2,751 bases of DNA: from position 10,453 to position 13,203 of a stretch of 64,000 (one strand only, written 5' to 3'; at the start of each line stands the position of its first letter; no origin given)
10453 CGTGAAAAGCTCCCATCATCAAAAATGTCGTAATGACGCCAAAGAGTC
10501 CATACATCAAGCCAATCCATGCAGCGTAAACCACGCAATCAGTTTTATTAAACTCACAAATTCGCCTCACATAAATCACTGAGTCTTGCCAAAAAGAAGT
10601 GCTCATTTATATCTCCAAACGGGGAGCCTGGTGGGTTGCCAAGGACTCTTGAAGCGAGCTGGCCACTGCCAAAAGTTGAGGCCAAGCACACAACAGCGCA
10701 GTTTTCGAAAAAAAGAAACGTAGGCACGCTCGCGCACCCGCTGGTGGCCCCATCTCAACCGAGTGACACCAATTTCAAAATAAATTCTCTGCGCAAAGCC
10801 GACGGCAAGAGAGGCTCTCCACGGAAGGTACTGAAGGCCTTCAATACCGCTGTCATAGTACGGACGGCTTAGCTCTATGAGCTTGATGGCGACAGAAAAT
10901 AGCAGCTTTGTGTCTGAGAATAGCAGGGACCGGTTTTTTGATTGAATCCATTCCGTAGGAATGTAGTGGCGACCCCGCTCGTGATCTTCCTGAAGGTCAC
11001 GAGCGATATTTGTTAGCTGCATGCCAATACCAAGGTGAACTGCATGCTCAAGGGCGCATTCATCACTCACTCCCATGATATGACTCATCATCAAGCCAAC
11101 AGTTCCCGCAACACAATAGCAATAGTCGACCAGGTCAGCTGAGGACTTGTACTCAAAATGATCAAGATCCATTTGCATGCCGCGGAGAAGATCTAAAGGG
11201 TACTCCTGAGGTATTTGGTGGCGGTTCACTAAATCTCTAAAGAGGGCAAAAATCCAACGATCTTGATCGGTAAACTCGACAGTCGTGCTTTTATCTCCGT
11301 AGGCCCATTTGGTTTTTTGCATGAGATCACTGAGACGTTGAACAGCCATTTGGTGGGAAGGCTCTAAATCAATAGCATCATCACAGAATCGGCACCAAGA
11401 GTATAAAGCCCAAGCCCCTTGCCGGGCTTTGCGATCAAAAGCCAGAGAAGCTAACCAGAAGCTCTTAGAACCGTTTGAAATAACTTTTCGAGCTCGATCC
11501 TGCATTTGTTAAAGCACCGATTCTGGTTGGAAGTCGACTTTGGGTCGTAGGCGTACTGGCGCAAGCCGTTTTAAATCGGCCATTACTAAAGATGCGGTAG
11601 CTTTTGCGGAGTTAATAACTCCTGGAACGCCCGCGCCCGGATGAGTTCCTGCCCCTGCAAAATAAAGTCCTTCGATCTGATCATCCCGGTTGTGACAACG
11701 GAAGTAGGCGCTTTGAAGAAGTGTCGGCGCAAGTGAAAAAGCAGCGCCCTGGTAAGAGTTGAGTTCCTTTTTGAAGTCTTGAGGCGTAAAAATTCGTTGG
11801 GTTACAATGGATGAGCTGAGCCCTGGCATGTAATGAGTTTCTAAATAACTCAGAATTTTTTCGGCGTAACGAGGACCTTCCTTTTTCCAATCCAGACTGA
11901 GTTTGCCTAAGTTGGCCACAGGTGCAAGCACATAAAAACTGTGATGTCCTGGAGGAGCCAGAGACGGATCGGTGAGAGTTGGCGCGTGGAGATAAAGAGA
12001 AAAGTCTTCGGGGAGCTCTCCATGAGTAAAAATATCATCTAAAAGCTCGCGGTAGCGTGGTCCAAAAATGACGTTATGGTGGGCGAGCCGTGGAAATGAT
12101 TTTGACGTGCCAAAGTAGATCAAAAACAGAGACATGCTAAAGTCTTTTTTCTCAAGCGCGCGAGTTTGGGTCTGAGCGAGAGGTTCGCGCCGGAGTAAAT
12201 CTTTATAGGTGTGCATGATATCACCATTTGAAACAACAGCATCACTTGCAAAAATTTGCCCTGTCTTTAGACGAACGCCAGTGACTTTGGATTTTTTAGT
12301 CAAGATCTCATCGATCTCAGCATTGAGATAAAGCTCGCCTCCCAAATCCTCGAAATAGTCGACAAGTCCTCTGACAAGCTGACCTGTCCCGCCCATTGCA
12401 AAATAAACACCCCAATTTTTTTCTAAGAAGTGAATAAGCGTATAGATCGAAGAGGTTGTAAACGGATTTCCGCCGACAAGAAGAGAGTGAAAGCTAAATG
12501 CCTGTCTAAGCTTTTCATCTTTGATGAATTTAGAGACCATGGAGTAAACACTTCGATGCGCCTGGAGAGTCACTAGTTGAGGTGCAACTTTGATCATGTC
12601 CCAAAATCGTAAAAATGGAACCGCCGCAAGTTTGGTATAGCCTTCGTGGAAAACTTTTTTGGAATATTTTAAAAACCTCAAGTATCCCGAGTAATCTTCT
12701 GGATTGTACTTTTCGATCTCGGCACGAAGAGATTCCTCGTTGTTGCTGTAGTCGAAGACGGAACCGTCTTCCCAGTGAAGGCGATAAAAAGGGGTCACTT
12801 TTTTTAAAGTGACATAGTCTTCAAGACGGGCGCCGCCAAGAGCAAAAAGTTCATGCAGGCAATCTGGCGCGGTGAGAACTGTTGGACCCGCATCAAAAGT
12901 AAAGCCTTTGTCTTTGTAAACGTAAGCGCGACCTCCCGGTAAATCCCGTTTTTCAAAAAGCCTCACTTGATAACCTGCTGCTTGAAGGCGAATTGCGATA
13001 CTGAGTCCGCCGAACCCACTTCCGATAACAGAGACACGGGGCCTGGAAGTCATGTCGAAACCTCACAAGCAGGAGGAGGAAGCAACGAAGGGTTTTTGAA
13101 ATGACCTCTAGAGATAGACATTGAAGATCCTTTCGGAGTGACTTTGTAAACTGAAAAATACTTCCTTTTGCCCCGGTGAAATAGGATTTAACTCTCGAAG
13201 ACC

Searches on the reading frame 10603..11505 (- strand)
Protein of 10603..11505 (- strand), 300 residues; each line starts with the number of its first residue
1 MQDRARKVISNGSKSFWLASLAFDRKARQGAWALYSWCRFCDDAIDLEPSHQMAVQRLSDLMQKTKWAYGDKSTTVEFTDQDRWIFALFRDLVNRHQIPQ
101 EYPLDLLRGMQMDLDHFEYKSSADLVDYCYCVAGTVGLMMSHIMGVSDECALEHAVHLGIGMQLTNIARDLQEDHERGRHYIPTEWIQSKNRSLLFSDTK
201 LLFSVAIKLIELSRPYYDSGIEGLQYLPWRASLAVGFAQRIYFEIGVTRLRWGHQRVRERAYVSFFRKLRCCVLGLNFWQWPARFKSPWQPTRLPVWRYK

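Call 74: search_protein_families(library=pfam, proteins=[window:10603-11505:-], max_evalue=0.001)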
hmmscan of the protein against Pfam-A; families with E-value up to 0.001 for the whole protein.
window:10603-11505:- (300 aa): 1 family
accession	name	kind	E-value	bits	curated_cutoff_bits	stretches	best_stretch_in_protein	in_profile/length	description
PF00494.24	SQS_PSY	-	1.6e-57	195.6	26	1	11-266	3-262/263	Squalene/phytoene synthase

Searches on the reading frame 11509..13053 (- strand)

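Call 74: search_protein_families(library=pfam, proteins=[window:11509-13053:-], max_evalue=0.001)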
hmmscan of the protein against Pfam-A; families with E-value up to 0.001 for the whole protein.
window:11509-13053:- (514 aa): 7 families
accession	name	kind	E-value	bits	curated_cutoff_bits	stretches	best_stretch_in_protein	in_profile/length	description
PF01593.30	Amino_oxidase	-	3.4e-49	168.8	19.8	1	15-490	2-442/443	Flavin containing amine oxidoreductase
PF13450.12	NAD_binding_8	-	5.2e-15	55.9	21.9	1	9-64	1-56/68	NAD(P)-binding Rossmann-like domain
PF01266.30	DAO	-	3.4e-11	43.7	27.9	1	7-41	2-37/353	FAD dependent oxidoreductase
PF07992.20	Pyr_redox_2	-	2.8e-06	27.4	26.1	1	6-47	2-44/291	Pyridine nucleotide-disulphide oxidoreductase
PF00890.30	FAD_binding_2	-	6.4e-06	26.1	20.4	0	9-38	4-33/414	FAD binding domain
PF00070.33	Pyr_redox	-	1e-05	26.4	22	0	6-40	1-35/82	Pyridine nucleotide-disulphide oxidoreductase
PF03486.20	HI0933_like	-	0.00011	22.1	50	0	6-40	2-36/244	HI0933-like protein Rossmann domain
